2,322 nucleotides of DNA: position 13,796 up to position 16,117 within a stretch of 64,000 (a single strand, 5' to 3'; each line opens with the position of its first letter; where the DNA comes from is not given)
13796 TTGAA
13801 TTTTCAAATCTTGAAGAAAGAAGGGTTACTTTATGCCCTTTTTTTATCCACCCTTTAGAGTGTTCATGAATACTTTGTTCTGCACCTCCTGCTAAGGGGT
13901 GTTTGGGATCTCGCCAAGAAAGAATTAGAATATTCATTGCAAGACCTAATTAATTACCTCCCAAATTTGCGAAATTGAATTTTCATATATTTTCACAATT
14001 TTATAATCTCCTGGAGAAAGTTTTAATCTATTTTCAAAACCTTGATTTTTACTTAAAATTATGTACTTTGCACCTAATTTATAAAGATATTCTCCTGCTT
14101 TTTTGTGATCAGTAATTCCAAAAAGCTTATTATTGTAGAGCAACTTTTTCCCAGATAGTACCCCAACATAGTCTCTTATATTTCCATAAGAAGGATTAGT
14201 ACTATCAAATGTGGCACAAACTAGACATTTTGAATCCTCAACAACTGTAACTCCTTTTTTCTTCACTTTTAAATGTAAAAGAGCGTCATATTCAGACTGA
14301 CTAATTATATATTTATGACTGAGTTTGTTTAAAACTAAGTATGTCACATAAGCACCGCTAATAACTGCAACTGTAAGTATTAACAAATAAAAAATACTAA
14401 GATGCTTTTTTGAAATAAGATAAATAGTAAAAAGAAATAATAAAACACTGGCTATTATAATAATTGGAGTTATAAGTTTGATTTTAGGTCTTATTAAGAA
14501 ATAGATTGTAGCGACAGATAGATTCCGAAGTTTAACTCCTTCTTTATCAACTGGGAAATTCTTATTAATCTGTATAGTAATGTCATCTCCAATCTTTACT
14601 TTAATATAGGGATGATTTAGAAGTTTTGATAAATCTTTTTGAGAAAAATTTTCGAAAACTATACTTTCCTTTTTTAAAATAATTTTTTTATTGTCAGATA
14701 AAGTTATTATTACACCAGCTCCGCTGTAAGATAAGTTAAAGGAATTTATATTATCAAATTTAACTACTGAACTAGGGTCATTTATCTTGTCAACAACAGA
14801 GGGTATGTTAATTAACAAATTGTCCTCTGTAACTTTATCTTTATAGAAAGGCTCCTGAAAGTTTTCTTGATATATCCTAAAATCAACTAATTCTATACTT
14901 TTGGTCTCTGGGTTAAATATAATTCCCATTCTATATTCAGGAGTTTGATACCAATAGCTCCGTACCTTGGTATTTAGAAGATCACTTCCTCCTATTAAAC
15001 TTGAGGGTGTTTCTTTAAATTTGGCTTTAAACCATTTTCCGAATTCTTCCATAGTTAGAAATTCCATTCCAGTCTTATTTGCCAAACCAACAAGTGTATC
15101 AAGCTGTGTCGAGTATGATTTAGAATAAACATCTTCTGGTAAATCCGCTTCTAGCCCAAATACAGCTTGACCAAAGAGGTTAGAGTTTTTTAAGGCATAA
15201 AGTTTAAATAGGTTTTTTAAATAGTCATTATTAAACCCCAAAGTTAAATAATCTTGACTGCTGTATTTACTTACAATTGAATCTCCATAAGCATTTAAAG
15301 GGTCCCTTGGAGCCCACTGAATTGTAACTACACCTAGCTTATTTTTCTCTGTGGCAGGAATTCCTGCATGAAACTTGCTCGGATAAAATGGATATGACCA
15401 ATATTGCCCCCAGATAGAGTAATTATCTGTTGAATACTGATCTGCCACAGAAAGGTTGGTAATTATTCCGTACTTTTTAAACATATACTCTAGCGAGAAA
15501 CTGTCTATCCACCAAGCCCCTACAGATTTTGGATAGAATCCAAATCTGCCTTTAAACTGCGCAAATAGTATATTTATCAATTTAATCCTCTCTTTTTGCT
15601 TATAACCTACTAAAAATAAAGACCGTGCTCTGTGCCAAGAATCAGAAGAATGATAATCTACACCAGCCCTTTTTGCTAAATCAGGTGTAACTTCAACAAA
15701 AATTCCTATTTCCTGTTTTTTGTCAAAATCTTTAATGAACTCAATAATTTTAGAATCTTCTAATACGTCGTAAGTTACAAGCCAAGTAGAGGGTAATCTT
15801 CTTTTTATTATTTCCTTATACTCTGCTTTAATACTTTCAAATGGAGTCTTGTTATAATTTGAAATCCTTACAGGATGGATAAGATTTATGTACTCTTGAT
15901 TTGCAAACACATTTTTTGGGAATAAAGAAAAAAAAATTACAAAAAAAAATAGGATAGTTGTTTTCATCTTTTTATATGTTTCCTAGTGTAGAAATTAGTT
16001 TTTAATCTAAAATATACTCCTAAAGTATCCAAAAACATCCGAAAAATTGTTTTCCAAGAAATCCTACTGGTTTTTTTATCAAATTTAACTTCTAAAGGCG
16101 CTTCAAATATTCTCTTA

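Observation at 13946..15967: Previously unrecognised extracytoplasmic domain shared by two large cluster proteins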

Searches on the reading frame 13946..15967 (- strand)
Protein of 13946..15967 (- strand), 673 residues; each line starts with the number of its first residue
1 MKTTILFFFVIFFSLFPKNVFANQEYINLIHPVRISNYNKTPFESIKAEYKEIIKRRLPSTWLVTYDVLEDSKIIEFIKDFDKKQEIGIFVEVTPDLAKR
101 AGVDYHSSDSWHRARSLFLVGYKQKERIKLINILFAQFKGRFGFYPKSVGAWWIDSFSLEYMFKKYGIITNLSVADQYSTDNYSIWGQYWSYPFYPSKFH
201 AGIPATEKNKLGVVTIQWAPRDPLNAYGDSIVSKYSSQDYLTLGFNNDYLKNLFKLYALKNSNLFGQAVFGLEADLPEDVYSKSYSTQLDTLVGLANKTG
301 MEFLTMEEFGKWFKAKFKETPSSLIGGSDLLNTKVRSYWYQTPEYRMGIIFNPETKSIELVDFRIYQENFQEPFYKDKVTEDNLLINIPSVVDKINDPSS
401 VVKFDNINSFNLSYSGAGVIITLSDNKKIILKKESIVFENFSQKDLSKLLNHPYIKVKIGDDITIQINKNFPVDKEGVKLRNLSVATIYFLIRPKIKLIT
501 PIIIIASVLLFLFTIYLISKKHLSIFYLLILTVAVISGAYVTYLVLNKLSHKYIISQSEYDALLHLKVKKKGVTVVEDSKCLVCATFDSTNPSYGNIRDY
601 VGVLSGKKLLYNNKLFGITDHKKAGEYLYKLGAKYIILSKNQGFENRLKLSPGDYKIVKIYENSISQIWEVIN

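Call 4: search_protein_families(library=pfam, proteins=[window:13946-15967:-], max_evalue=1)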
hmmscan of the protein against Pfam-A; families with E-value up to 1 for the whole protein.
window:13946-15967:- (673 aa): 2 families
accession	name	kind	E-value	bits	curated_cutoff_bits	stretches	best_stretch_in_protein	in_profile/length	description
PF00235.25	Profilin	-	0.14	12.7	25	1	551-602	67-116/127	Profilin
PF10066.14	DUF2304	-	0.41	11.4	25.5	1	502-540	5-43/106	Uncharacterized conserved protein (DUF2304)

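Call 5: search_protein_families(library=ncbifam, proteins=[window:13946-15967:-], max_evalue=1)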
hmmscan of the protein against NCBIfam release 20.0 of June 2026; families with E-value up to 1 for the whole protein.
window:13946-15967:- (673 aa): 1 family
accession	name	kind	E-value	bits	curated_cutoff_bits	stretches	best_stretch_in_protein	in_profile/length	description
NF009523.0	PRK12884.1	equivalog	0.017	14.3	269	1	474-557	179-258/279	prenyltransferase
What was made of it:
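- Tried and rejected: Pfam and NCBIfam scans of the two proteins and the 662-aa paralog gave nothing meaningful (calls 4, 5).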

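Call 13: search_solved_structures(query=A1, max_evalue=1, show_alignments=1)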
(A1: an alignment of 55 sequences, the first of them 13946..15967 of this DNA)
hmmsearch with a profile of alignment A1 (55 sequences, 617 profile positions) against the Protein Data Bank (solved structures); distinct sequences matched with E-value up to 1: 4.
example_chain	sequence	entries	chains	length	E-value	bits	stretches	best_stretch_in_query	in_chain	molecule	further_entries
3lm3_A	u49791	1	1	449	6.5e-07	31.8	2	146-220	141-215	uncharacterized protein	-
8sgc_P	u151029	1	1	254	0.58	12.2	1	364-474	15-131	Phosducin-like protein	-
9gl1_A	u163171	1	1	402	0.69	11.9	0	252-299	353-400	Acetylpolyamine aminohydrolase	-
9gl0_A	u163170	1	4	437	0.8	11.7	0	253-313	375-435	Acetylpolyamine aminohydrolase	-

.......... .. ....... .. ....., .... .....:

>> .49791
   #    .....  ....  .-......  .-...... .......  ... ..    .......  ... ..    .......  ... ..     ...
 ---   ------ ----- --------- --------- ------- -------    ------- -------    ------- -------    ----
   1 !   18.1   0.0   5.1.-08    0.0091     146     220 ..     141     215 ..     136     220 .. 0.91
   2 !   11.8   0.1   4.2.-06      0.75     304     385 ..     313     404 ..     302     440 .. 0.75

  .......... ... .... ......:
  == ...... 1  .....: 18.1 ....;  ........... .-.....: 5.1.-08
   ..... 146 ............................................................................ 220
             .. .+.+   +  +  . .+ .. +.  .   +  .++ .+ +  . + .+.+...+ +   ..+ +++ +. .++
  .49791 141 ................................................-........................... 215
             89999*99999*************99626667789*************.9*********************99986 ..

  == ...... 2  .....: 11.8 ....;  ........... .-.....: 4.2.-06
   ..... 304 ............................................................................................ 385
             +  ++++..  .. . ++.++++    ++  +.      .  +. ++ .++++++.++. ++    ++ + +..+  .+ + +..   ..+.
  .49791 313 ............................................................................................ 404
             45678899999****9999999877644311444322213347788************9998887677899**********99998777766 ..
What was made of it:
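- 14513..15007 (-): 673-aa protein, residues 321-485: beta-sandwich, DUF3864-like in its first part. W339, R346, D362 and Y366 are conserved and shared with 3LM3. The second HMM stretch to 3lm3 residues 313-404 (call 13).
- On DUF3863/DUF3864 (PF12979/PF12980, PDB 3LM3): hmmsearch of the A1 profile versus 3lm3_A: E 6.5e-7, with stretches 146-220 and 304-385 colinear (call 13).
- A1 profile versus 3lm3_A: E 6.5e-7 in two colinear stretches (call 13).
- Tried and rejected: That lead became significant only with profiles (call 13).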

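Call 14: search_protein_families(library=pfam, alignment_id=A1, max_evalue=0.01)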
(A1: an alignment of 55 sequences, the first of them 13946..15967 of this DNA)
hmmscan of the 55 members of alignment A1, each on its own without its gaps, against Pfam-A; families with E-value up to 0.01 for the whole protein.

A. member 1, window:13946-15967:- (673 aa): 0 families

B. families by the number of members that match (of 55 scanned): 2 families
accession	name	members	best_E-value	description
PF12979.12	DUF3863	11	9.3e-05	Domain of Unknown Function with PDB structure (DUF3863)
PF10754.15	DUF2569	1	0.0025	Protein of unknown function (DUF2569)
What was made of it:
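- On DUF3863/DUF3864 (PF12979/PF12980, PDB 3LM3): Only 11 of 55 relatives give weak hits, the best at 9.3e-5 (call 14).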

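Call 18: predict_structure(alignment_id=A1)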
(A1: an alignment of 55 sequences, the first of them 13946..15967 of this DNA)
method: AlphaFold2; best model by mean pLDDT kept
length: 673 residues; sequences in the alignment: 55
mean_pLDDT: 92.4   pTM: 0.90
mean pLDDT of the five models: 92.4, 91.8, 91.1, 91.0, 90.6
residues with pLDDT >= 90: 524; 70-90: 119; 50-70: 26; < 50: 4
segments of 3 or more residues with pLDDT < 50: none
pLDDT, mean of each block of 10 residues (from residue 1): 88 72 90 92 97 98 98 98 98 97 93 91 97 99 98 98 99 92 92 97 96 97 86 88 96 97 96 92 97 97 98 97 95 96 98 98 97 92 94 94 97 93 96 98 96 95 97 94 84 83 86 82 77 88 89 90 95 89 54 67 96 95 96 95 85 96 94 90
secondary structure, 60 per line:
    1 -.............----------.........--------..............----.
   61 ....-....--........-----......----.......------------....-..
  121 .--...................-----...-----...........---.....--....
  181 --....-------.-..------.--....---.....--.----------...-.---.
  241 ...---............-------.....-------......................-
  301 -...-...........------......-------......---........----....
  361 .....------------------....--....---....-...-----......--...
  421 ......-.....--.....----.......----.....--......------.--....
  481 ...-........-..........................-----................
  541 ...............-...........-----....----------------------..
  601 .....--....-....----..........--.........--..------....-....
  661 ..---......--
elements in order: H2-14 E25-33 H42-55 E60-64 H66-69 H72-79 E85-90 H95-101 H114-117 H124-142 E148-150 H156-166 E170-174 E177-180 E183-186 E214-218 H240-243 H247-258 E266-270 H278-299 E302-304 H306-316 E323-328 E336-341 E345-352 E357-365 E384-387 E390-393 E402-404 E410-415 E418-423 E428-432 E435-439 H444-450 E455-459 E462-467 E477-483 H485-492 H494-519 H525-549 E550-555 H557-567 E573-576 H599-605 E608-611 H613-616 H621-630 E633-641 H652-655 E657-662 E666-671
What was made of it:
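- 15902..15967 (-): 673-aa protein, residues 1-22: N-terminal hydrophobic segment, a likely Sec signal peptide (..NVFA|NQ). Helix 2-14 in the AF2 model (call 18).
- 15008..15898 (-): 673-aa protein, residues 24-320: 7-stranded beta/alpha barrel, DUF3863-like. Invariant residues E92, Q177, D181, W218, R221, S236, Q238, E273. AF2 pLDDT 92.4 with strands 25-33, 60-64, 85-90, 148-150, 170-174, 214-218, 266-270 (call 18).
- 14513..15007 (-): AF2 strands 323-483 (call 18).
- AF2 model: pLDDT 92.4, pTM 0.90 (call 18). By the model's strand positions, R34, E92, D176/Q177, W218/R221 and E273 sit 0-4 residues after barrel strands beta1, 3, 5, 6 and 7, the usual catalytic face (call 18). The fold is predicted confidently (call 18).
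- Tried and rejected: Considered because of its two-helix anchor, and dropped because the fold is a barrel, not a coiled coil (call 18).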

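Call 21: fold_search(model_id=the predicted structure, library=pdb)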
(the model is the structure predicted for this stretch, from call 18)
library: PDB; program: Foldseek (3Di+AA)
matches with E <= 10: 1146; with E <= 0.001: 14
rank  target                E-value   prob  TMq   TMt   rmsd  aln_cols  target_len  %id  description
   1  3lm3                  6.1e-15  1.00  0.43  0.64   4.4       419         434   16  Crystal structure of a putative glycoside hydrolase/deacetylase (bdi_3119) from parabacteroides distasonis at 1.44 A res (released 2010-02-16)
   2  3qbu_A                8.0e-07  1.00  0.28  0.61   7.7       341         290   13  Crystal structure of putative peptidoglycan deactelyase (HP0310) from Helicobacter pylori (released 2011-05-25)
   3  3rxz_C                7.5e-06  1.00  0.27  0.60   8.5       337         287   13  Crystal structure of putative polysaccharide deacetylase from Mycobacterium smegmatis (released 2011-06-22)
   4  3rxz_B                1.3e-05  1.00  0.29  0.63   6.5       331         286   12  Crystal structure of putative polysaccharide deacetylase from Mycobacterium smegmatis (released 2011-06-22)
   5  3rxz_A                1.8e-05  1.00  0.27  0.58   8.6       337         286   11  Crystal structure of putative polysaccharide deacetylase from Mycobacterium smegmatis (released 2011-06-22)
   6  3s6o_A                1.3e-04  1.00  0.29  0.58   6.7       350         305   10  Crystal structure of a Polysaccharide deacetylase family protein from Burkholderia pseudomallei (released 2011-06-15)
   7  2c1g                  3.5e-04  1.00  0.21  0.34   8.5       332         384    9  Structure of Streptococcus pneumoniae peptidoglycan deacetylase (SpPgdA) (released 2005-09-15)
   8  2b5d                  5.2e-04  1.00  0.25  0.31   8.8       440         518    9  Crystal structure of the novel alpha-amylase AmyC from Thermotoga maritima (released 2006-03-07)
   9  3cl6_A                5.8e-04  1.00  0.29  0.58   6.5       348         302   11  Crystal structure of Puue Allantoinase (released 2008-06-10)
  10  6h8n_B                6.1e-04  1.00  0.21  0.58   6.8       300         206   14  Structure of peptidoglycan deacetylase PdaC from Bacillus subtilis - mutant D285S (released 2019-11-13)
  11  1z7a_C                6.5e-04  1.00  0.28  0.57   6.2       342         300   11  Crystal structure of probable Polysaccharide deacetylase from Pseudomonas aeruginosa PAO1 (released 2005-05-10)
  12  1z7a_A                6.5e-04  1.00  0.28  0.57   6.3       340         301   10  Crystal structure of probable Polysaccharide deacetylase from Pseudomonas aeruginosa PAO1 (released 2005-05-10)
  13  1z7a_F                8.1e-04  1.00  0.28  0.57   6.3       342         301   12  Crystal structure of probable Polysaccharide deacetylase from Pseudomonas aeruginosa PAO1 (released 2005-05-10)
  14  6h8l_B                9.0e-04  1.00  0.21  0.55   7.0       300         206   14  Structure of peptidoglycan deacetylase PdaC from Bacillus subtilis (released 2019-11-13)
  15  3p0b                  1.0e-03  1.00  0.24  0.31  12.8       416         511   11  Thermus thermophilus family GH57 branching enzyme: crystal structure, mechanism of action and products formed (released 2010-10-20)
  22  6h8n_A                1.8e-03  1.00  0.21  0.56   7.1       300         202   14  Structure of peptidoglycan deacetylase PdaC from Bacillus subtilis - mutant D285S (released 2019-11-13)
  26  1hty                  3.4e-03  0.99  0.26  0.18   8.3       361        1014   10  GOLGI ALPHA-MANNOSIDASE II (released 2002-01-02)
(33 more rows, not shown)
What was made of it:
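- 15008..15898 (-): Foldseek to 3lm3 E 6e-15 (call 21).
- On Carbohydrate esterase family 4 (NodB domain): Foldseek to 3qbu E 8e-7, 3rxz, 2c1g and 6h8n, all with probability 1.00 (call 21).
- Closest known: DUF3863 + DUF3864. Same: The same two-domain fold, barrel plus sandwich: Foldseek E 6e-15, 419 columns, TM 0.64 on the target (call 21).
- Closest known: Carbohydrate esterase family 4. Same: The same 7-stranded barrel superfamily; these are the second-best structural matches (E 8e-7 to 1e-3, call 21).
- Foldseek: 3lm3 at E 6e-15, then CE4-like (3qbu, 3rxz, PuuE 3cl6), GH57 (2b5d, 3p0b) and GH38 (1hty) (call 21). By Foldseek E-value the fold is closer to CE4/PuuE-type amidohydrolases than to GH57 or GH38 (call 21). 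After 3lm3, the best structural matches are CE4-like proteins: HP0310 3qbu at E 8e-7, 3rxz, 3s6o, and the allantoinase PuuE (3cl6) (call 21).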

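Call 70: list_cluster_members(proteins=[P0202, window:13946-15967:-])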
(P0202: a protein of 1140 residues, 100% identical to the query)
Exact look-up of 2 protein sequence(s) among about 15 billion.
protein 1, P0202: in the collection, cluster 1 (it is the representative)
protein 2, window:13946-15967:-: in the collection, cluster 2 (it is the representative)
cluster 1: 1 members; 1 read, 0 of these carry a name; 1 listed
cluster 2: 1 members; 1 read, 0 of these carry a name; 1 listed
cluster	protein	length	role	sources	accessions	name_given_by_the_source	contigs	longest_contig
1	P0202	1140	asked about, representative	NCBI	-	-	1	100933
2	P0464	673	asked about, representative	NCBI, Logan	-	-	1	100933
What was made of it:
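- Tried and rejected: They are in the protein collection, from one NCBI contig of 100,933 bp, unnamed (call 70).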

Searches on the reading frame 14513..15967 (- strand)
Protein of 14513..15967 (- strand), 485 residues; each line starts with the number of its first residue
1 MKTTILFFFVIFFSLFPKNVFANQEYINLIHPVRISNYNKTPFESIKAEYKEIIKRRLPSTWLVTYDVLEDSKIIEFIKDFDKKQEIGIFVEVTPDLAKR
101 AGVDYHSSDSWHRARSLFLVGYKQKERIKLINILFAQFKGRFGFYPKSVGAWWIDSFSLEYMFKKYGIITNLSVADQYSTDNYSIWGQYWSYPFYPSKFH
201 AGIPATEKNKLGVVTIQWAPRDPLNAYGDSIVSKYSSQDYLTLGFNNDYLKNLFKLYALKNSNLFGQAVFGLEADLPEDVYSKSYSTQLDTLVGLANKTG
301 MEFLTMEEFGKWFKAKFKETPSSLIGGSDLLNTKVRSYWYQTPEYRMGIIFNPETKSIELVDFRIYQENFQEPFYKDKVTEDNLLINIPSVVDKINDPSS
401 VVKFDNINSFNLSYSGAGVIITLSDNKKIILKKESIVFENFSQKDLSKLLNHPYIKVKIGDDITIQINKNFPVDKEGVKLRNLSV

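Call 6: search_solved_structures(query=window:14513-15967:-, max_evalue=10)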
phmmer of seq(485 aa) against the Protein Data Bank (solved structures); distinct sequences matched with E-value up to 10: 1.
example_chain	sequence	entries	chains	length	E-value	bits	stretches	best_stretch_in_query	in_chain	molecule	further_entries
3lm3_A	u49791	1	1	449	0.0048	19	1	137-209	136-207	uncharacterized protein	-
